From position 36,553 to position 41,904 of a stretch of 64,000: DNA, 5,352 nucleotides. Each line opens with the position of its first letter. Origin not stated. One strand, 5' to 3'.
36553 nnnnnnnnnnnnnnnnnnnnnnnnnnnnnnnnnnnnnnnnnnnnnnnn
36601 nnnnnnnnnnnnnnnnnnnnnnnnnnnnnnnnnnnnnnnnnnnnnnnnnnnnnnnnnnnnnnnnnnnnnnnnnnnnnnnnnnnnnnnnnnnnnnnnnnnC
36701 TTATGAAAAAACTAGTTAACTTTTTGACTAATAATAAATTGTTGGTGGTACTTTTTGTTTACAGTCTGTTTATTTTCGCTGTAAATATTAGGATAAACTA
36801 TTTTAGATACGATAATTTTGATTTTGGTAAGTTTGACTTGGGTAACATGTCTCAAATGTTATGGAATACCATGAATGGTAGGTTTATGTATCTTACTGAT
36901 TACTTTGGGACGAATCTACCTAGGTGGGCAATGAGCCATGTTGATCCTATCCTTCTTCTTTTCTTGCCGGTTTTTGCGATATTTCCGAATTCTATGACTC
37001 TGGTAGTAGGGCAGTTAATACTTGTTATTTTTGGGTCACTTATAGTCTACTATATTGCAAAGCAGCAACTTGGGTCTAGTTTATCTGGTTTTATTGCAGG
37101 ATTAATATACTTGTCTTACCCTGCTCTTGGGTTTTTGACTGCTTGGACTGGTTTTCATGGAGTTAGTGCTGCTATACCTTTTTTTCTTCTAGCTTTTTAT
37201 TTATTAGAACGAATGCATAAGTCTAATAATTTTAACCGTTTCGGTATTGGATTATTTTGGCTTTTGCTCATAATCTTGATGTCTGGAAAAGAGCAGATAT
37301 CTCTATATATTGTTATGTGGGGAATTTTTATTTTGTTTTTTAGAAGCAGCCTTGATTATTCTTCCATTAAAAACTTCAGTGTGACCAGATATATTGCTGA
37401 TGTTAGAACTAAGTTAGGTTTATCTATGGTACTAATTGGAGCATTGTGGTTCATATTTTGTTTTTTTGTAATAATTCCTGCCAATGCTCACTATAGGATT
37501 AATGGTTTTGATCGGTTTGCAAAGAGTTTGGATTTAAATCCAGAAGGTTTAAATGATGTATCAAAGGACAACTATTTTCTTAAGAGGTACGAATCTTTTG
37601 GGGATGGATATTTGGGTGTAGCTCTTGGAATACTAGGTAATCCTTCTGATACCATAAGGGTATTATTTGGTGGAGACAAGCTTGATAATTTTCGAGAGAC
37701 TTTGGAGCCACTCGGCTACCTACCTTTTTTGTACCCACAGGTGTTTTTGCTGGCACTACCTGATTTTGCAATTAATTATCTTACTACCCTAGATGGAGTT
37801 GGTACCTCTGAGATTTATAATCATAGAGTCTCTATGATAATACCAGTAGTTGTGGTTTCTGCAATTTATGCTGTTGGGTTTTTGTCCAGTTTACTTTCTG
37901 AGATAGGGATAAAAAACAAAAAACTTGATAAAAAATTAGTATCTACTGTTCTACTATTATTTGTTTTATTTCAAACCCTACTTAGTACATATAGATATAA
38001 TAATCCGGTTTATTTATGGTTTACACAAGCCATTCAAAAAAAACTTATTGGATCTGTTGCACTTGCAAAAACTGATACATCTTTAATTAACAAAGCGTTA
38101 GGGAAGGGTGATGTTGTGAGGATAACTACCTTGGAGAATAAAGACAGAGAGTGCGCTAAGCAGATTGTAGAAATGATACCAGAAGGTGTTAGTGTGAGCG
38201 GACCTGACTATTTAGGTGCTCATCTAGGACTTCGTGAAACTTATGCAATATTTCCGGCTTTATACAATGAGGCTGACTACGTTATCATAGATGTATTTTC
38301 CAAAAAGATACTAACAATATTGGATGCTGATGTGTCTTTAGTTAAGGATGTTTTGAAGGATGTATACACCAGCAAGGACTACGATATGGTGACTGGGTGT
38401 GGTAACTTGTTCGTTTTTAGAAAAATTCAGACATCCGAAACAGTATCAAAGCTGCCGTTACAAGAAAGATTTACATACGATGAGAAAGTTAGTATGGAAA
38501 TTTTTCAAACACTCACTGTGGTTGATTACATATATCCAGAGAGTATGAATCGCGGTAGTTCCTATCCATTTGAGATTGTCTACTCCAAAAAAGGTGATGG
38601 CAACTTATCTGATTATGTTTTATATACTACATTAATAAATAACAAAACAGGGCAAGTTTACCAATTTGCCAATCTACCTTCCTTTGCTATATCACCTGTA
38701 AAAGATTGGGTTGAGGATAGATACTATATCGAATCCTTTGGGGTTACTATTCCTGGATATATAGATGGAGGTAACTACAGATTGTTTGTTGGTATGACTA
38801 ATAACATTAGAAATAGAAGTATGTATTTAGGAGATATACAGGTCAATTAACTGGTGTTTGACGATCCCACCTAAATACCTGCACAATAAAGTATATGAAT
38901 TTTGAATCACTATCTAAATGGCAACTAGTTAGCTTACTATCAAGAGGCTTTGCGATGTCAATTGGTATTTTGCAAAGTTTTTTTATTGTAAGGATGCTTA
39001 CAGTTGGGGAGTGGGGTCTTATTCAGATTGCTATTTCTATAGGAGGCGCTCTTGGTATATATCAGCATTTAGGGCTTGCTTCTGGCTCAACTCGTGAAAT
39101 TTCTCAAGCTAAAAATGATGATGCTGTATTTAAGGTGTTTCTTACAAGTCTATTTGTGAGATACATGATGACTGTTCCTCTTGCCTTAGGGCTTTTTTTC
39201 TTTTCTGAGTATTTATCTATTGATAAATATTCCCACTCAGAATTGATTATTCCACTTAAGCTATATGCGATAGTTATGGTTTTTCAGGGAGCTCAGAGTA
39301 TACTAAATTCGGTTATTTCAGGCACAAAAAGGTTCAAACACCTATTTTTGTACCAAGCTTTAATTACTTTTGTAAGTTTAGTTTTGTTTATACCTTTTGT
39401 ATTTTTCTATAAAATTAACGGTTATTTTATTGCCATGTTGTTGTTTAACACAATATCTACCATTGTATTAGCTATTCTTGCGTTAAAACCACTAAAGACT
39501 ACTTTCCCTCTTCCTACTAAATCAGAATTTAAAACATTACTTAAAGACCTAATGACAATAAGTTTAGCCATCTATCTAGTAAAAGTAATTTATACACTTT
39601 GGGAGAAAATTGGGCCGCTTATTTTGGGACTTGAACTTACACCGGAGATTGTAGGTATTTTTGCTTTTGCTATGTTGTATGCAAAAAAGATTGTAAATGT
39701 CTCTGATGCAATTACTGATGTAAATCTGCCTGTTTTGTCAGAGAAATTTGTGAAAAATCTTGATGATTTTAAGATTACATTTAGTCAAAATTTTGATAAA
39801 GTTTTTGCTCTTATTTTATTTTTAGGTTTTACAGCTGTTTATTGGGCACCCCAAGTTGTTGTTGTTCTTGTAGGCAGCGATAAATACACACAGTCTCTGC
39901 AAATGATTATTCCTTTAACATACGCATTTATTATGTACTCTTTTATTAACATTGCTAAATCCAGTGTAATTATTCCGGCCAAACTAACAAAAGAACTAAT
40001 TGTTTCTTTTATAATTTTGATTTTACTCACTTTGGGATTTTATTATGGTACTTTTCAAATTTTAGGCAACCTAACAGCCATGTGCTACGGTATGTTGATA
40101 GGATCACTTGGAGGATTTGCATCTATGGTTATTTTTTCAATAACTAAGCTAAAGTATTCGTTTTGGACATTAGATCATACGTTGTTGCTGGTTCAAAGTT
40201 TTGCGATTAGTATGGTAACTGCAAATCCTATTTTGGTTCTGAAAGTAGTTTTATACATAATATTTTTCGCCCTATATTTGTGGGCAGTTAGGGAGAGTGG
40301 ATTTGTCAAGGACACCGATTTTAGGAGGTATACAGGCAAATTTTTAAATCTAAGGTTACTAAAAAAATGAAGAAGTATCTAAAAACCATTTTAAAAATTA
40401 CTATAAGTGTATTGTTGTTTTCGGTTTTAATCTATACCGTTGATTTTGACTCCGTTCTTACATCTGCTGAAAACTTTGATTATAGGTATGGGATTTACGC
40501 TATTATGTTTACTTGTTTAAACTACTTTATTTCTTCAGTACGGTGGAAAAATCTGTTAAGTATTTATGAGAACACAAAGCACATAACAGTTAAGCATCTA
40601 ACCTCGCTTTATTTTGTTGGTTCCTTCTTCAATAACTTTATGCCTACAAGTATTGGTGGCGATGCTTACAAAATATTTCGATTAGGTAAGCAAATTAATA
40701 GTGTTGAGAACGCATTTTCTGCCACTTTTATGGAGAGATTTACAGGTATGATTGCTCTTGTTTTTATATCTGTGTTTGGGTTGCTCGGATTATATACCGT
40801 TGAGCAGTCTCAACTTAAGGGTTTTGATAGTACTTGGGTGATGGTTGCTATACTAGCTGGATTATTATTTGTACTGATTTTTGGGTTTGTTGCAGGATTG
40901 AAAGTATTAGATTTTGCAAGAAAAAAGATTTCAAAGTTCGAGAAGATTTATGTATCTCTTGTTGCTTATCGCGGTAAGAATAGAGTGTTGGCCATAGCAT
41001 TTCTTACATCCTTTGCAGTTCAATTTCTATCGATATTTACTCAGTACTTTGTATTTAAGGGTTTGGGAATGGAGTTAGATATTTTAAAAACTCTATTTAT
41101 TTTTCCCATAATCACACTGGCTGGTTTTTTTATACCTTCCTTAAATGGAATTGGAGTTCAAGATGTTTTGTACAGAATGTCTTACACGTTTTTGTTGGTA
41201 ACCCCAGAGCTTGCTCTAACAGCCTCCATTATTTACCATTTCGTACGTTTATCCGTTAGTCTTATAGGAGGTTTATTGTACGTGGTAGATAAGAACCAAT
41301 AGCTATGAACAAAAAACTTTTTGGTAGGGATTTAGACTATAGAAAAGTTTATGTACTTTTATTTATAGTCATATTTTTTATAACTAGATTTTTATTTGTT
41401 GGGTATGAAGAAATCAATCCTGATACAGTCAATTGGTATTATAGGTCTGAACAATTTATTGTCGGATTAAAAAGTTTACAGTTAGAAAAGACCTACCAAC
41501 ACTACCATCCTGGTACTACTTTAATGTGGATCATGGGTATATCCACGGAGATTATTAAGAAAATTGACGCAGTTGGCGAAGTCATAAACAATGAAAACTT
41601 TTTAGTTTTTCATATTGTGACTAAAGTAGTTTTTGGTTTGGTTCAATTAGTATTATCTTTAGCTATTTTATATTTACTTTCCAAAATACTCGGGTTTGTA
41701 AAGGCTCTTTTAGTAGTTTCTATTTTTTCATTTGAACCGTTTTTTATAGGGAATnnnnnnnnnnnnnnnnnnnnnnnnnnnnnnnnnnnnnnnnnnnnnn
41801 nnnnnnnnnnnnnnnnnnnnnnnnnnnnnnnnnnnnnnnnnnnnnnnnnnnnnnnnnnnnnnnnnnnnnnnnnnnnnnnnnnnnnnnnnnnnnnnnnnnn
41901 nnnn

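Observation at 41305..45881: Three tandem membrane proteins; first and third are paralogs sharing a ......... motif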

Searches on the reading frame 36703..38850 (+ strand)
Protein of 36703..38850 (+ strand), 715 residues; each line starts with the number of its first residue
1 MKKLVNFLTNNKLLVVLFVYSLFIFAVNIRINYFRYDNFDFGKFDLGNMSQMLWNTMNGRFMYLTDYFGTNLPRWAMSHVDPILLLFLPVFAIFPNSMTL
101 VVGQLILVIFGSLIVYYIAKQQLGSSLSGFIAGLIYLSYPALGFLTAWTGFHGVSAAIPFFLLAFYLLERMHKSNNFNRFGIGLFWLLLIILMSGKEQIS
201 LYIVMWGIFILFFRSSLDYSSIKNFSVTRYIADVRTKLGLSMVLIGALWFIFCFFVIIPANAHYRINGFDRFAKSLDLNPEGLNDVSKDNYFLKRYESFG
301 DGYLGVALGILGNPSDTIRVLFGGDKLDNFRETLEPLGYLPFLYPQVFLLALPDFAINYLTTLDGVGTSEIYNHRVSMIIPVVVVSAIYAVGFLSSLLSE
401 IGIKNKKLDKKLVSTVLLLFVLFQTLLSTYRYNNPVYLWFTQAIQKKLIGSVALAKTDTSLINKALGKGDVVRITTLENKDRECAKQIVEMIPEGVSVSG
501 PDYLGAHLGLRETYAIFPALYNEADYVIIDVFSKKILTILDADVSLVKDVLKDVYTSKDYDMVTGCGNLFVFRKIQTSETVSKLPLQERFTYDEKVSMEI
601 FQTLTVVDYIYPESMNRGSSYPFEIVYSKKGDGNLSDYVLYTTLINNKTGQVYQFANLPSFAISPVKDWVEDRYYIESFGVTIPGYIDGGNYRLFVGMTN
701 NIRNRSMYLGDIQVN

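Call 4: search_protein_families(library=pfam, proteins=[window:36703-38850:+], max_evalue=0.1)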
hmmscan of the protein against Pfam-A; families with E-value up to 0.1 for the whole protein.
window:36703-38850:+ (715 aa): 1 family
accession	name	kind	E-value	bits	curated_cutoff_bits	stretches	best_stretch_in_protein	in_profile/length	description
PF09852.15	DUF2079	-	4.2e-32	112.3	28.2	1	35-530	1-422/459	Predicted membrane protein (DUF2079)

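Call 7: search_protein_families(library=ncbifam, proteins=[window:36703-38850:+], max_evalue=0.1)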
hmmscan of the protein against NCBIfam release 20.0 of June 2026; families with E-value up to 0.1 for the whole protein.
window:36703-38850:+ (715 aa): 0 families

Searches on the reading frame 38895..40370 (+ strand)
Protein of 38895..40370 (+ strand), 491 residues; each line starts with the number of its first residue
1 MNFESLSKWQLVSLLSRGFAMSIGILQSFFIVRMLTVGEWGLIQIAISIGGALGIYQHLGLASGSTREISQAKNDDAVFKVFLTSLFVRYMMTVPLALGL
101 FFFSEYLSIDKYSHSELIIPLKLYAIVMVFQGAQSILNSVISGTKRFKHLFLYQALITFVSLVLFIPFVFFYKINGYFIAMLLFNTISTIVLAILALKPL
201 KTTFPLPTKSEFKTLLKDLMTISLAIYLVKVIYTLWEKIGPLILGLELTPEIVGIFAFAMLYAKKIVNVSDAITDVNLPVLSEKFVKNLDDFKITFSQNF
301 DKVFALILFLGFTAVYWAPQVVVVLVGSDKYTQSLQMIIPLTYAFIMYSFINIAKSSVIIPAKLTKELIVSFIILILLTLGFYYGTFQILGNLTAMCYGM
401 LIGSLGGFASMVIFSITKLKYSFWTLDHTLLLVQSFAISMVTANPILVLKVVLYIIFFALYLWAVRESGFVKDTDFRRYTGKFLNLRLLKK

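Call 4: search_protein_families(library=pfam, proteins=[window:38895-40370:+], max_evalue=0.1)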
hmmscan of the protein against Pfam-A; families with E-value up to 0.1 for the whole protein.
window:38895-40370:+ (491 aa): 2 families
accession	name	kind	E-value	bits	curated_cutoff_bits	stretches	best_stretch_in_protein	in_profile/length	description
PF13440.11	Polysacc_synt_3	-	6.5e-14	52.3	23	1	31-328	2-286/293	Polysaccharide biosynthesis protein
PF01943.22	Polysacc_synt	-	7.3e-11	42.4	28.2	1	11-283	6-272/274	Polysaccharide biosynthesis protein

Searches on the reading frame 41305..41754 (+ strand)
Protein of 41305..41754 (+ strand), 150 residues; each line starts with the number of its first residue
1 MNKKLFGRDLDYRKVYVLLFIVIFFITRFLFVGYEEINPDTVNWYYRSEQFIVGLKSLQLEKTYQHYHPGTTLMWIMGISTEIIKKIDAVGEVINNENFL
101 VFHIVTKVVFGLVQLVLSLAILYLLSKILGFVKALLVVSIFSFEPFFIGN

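Call 44: search_solved_structures(query=A2, max_evalue=10, show_alignments=5)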
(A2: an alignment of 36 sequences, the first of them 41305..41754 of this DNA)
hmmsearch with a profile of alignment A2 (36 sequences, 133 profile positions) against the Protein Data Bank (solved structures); distinct sequences matched with E-value up to 10: 0.
